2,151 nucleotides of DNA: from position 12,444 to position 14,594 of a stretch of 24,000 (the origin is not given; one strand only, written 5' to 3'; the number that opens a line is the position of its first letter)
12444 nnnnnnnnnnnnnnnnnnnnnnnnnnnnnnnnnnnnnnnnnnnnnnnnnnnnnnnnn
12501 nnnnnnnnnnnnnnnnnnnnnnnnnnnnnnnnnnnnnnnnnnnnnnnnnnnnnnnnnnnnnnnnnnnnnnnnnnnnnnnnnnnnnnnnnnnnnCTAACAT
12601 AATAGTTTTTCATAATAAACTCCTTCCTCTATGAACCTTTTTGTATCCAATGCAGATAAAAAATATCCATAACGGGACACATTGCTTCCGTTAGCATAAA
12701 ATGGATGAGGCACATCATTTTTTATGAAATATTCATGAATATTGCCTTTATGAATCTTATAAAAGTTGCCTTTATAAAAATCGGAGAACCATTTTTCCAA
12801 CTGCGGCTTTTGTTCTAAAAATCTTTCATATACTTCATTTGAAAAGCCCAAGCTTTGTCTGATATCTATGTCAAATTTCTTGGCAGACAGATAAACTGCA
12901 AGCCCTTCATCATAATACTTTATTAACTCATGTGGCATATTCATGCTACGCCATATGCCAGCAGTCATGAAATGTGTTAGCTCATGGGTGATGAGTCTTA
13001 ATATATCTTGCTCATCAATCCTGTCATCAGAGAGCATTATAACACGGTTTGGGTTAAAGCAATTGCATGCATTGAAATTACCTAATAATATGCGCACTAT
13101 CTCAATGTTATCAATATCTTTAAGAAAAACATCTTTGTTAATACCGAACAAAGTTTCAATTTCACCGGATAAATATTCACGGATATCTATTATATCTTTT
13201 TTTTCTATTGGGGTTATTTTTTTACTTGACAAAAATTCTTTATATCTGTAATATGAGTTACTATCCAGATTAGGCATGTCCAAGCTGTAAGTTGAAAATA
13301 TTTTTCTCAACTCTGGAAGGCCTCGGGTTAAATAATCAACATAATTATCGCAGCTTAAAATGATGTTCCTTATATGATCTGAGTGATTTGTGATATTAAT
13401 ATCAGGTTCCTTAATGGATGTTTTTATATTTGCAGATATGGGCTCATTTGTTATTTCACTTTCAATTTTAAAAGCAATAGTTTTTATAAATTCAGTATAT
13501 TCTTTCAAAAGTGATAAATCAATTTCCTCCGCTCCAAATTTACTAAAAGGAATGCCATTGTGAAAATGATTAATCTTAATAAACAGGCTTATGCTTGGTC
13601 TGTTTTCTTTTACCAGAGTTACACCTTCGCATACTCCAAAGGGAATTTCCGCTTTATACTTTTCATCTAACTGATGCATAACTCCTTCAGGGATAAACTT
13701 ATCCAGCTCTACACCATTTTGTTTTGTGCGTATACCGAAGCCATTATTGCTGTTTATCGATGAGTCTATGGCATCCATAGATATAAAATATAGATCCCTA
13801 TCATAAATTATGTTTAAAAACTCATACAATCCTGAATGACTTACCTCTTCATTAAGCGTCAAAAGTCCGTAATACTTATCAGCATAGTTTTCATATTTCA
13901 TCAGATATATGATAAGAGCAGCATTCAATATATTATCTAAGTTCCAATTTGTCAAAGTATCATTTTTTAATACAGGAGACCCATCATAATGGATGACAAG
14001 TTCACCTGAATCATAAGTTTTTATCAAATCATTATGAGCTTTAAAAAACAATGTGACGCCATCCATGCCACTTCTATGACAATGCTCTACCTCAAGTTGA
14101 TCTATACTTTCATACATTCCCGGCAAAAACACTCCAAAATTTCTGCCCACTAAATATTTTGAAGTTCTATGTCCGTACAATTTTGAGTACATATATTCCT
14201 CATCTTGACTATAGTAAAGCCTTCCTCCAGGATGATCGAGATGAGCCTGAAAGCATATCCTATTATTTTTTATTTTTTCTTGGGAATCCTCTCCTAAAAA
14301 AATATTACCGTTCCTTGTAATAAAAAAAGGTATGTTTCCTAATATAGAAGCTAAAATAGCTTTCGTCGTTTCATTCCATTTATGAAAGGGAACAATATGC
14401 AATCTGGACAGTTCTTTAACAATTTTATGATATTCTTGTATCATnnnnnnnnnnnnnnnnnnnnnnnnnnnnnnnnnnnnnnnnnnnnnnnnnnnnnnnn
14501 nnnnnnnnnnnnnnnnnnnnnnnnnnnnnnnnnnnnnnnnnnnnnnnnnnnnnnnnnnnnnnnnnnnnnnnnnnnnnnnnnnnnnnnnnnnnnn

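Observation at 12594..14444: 616-aa protein appears to fuse an M42/M20-like aminopeptidase fold to an HExxH zincin domain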

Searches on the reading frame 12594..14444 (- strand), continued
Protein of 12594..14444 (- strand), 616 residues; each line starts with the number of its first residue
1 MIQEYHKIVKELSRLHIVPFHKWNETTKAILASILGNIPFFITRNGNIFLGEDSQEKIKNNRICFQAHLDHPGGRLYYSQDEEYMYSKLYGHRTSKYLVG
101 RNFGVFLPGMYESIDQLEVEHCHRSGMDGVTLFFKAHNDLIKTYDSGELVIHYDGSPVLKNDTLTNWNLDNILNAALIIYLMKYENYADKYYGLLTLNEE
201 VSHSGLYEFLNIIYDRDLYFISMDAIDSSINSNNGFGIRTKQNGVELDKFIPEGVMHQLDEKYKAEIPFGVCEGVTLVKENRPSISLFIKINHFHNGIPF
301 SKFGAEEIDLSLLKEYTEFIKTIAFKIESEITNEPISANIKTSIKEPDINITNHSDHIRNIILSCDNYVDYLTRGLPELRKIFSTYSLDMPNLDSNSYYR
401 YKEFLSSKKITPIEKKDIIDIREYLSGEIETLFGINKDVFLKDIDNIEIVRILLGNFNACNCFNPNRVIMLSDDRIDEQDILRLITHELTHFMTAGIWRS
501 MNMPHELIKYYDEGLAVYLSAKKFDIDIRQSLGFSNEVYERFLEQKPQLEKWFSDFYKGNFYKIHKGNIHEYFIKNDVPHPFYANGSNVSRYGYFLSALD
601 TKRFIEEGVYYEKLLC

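Call 35: find_related_loci(query=A4, collection=genome_contigs, flank=8000)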
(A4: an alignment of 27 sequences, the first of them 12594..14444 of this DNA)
Query A4 (616 aa) in genome_contigs; peptide patterns used: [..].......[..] (x = any residue, [..] = any of these).
77 stretches matched a pattern; 6 encode a relative of the query (tblastn E <= 1e-3); 6 distinct loci.
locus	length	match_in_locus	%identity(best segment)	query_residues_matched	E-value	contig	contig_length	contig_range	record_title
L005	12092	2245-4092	80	1-616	0e+0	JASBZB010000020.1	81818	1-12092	MAG: Clostridiaceae bacterium isolate bin-6 c_000000000312, whole genome shotgun sequence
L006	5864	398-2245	55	1-616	0e+0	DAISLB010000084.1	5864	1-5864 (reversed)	MAG TPA_asm: Clostridium sp. isolate CTOTU40290 NODE_5797_length_5864_cov_7.614047, whole genome shotgun sequence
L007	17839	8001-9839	52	1-616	0e+0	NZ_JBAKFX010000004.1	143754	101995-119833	Dethiothermospora halolimnae strain SD1 NODE_4_length_143754_cov_235.526781, whole genome shotgun sequence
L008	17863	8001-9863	35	1-616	2e-132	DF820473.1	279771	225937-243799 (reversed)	Bacterium UASB270 DNA, scaffold: UASB270_scaffold_11, whole genome shotgun sequence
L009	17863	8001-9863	34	1-616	4e-121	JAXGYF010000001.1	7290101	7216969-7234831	MAG: Candidatus Vecturithrix sp. isolate AnMBR.bin507 bin507_1, whole genome shotgun sequence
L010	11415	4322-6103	22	2-597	5e-32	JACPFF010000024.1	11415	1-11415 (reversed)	MAG: Deltaproteobacteria bacterium isolate NC_groundwater_354_Ag_B-0.1um_58_14 GD18-4_B1_scaffold_1201467, whole genome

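Call 54: find_homologous_proteins(query=A5, max_evalue=0.00001)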
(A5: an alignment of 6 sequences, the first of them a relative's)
Query A5 (6 sequences) (551 aa, profile of the alignment): 2 proteins with E <= 0.00001 among 8000 candidates.
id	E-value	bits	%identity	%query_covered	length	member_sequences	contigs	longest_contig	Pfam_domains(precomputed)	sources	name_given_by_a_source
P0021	5.7e-222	756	43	99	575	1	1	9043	-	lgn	-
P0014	1.2e-221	755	100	100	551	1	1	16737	-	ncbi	-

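Call 55: find_encoding_contigs(protein=P0014, flank=8000, max_places=2)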
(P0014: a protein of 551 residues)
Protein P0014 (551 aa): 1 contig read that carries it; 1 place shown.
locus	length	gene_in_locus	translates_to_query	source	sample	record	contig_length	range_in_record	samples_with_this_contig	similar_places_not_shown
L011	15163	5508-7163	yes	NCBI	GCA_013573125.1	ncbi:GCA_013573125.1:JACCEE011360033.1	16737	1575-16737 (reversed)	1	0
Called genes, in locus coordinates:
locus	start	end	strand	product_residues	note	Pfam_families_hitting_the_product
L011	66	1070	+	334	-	PF13936:HTH_38, PF00665:rve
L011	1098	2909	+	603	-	PF02624:YcaO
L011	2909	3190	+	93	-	-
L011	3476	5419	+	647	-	PF02624:YcaO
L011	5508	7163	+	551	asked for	-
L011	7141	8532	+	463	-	PF04055:Radical_SAM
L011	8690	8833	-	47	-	-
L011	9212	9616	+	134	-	-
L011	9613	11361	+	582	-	PF04055:Radical_SAM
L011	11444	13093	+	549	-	PF17391:Urocanase_N, PF01175:Urocanase, PF17392:Urocanase_C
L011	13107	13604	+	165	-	PF04461:YajQ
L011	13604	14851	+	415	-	PF01979:Amidohydro_1, PF07969:Amidohydro_3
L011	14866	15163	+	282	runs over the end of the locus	PF00702:Hydrolase, PF12710:HAD (weak), PF13419:HAD_2, PF13242:Hydrolase_like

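Call 56: find_encoding_contigs(protein=P0021, flank=8000, max_places=2)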
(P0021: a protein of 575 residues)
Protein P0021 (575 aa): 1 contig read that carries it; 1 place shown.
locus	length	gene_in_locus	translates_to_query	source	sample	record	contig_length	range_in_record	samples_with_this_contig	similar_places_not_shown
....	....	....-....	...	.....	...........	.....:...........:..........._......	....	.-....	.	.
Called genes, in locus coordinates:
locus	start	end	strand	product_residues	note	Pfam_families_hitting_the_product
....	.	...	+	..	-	?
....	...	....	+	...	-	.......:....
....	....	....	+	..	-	-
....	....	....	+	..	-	-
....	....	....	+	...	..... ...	-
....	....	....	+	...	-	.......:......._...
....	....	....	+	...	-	-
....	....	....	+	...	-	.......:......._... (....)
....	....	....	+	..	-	?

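Call 59: find_related_loci(query=A4, collection=metagenome_contigs, flank=6000)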
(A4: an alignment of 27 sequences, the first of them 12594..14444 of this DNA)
Query A4 (616 aa) in metagenome_contigs; peptide patterns used: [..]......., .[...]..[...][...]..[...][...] (x = any residue, [..] = any of these).
542 stretches matched a pattern; 8 encode a relative of the query (tblastn E <= 1e-3); 8 distinct loci.
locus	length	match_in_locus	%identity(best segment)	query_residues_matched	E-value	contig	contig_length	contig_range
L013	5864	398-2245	55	1-616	0e+0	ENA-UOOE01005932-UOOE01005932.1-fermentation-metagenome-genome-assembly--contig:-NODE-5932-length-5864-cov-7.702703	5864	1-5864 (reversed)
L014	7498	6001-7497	55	1-499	0e+0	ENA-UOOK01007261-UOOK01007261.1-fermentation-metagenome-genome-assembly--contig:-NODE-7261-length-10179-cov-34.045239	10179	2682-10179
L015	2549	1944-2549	81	1-202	5e-114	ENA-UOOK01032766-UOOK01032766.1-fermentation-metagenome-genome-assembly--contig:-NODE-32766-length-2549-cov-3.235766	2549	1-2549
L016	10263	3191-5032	27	2-615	3e-46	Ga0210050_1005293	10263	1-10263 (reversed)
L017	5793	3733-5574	27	2-615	3e-46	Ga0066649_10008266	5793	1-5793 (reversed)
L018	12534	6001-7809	26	2-607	2e-43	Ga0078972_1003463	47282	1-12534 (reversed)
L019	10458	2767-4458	22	36-596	4e-37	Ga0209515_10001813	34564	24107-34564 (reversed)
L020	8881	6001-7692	22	36-596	4e-37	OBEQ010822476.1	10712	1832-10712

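Call 63: search_protein_families(library=ncbifam, proteins=[P0008, P0019, P0038], max_evalue=10)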
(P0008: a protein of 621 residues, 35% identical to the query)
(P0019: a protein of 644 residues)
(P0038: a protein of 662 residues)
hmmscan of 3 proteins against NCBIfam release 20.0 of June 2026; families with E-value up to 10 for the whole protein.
P0008 (621 aa): 4 families
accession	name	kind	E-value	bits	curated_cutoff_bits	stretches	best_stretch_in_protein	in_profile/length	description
NF041234.1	CAS_csx30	equivalog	0.019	13.8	125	1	404-446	113-155/560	type III-E CRISPR-associated protein Csx30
NF007367.0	PRK09864.1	equivalog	0.13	10.9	569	1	161-207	167-214/356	aminopeptidase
NF033876.2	flagella_HExxH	equivalog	0.25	10.7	205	1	484-524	127-163/384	flagellinolysin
NF004039.0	PRK05529.1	equivalog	0.3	10.2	353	1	197-230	71-104/255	cell division protein FtsQ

P0019 (644 aa): 0 families

P0038 (662 aa): 1 family
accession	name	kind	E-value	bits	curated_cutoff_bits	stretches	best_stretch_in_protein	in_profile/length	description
NF002600.0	PRK02256.1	equivalog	0.19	10.3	529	1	161-222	232-297/463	aminopeptidase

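Call 66: find_encoding_contigs(protein=P0001, flank=3000, max_places=3)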
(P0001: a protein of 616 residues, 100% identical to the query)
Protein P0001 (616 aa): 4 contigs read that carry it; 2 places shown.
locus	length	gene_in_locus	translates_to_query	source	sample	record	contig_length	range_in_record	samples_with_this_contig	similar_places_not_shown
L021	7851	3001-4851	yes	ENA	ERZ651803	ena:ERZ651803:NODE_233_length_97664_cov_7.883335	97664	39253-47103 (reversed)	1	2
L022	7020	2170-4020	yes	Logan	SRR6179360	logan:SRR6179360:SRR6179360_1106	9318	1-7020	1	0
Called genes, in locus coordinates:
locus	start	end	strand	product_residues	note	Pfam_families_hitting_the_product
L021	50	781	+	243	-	PF00072:Response_reg, PF04397:LytTR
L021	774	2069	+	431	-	PF14501:HATPase_c_5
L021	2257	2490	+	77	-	-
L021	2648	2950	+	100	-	-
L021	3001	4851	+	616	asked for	-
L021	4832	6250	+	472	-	PF04055:Radical_SAM, PF13353:Fer4_12 (weak)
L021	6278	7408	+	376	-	PF02163:Peptidase_M50 (faint)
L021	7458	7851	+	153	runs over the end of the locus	PF13606:Ank_3 (faint), PF13637:Ank_4 (weak), PF13857:Ank_5 (weak)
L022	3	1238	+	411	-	?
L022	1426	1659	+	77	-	-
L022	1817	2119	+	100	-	-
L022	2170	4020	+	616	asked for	-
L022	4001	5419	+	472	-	PF04055:Radical_SAM, PF13353:Fer4_12 (weak)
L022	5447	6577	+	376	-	PF02163:Peptidase_M50 (faint)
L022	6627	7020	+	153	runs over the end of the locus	PF13606:Ank_3 (faint), PF13637:Ank_4 (weak), PF13857:Ank_5 (weak)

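Call 71: search_protein_families(library=pfam, alignment_id=A4, max_evalue=1)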
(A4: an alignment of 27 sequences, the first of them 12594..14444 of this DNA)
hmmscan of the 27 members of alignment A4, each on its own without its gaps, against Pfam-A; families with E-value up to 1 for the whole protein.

A. member 1, window:12594-14444:- (616 aa): 0 families

B. families by the number of members that match (of 27 scanned): 18 families
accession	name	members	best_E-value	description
PF05343.19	Peptidase_M42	25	7e-12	M42 glutamyl aminopeptidase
PF10026.15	DUF2268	11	0.00017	Predicted Zn-dependent protease (DUF2268)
PF10263.15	SprT-like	5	0.0029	SprT-like family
PF18958.6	DUF5700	3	6.2e-05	Putative zinc dependent peptidase (DUF5700)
PF01433.26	Peptidase_M1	3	0.086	Peptidase family M1 domain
PF01546.33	Peptidase_M20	2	0.064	Peptidase family M20/M25/M40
PF01435.24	Peptidase_M48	2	0.13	Peptidase family M48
PF04389.22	Peptidase_M28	1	0.0014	Peptidase family M28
PF10557.15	Cullin_Nedd8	1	0.0083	Cullin protein neddylation domain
PF20257.3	SAM_HAT_C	1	0.01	SAM hydroxide adenosyltransferase C-terminal domain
PF22538.1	HexPS-like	1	0.024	Hexaprenyl diphosphate synthase, small subunit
PF02112.21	PDEase_II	1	0.037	cAMP phosphodiesterases class-II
PF19618.4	DUF6123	1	0.054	Family of unknown function (DUF6123)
PF07130.17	YebG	1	0.078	YebG protein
PF13234.12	MTR4_beta-barrel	1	0.079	Mtr4-like, beta-barrel domain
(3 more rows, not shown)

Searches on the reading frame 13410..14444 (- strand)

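Call 63: search_protein_families(library=ncbifam, proteins=[window:13410-14444:-], max_evalue=10)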
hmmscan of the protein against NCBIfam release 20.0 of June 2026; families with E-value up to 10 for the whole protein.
window:13410-14444:- (345 aa): 1 family
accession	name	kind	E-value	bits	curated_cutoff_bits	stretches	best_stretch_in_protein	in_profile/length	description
NF005056.0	PRK06463.1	equivalog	0.012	14.8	339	1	168-237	79-143/255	3-ketoacyl-(acyl-carrier-protein) reductase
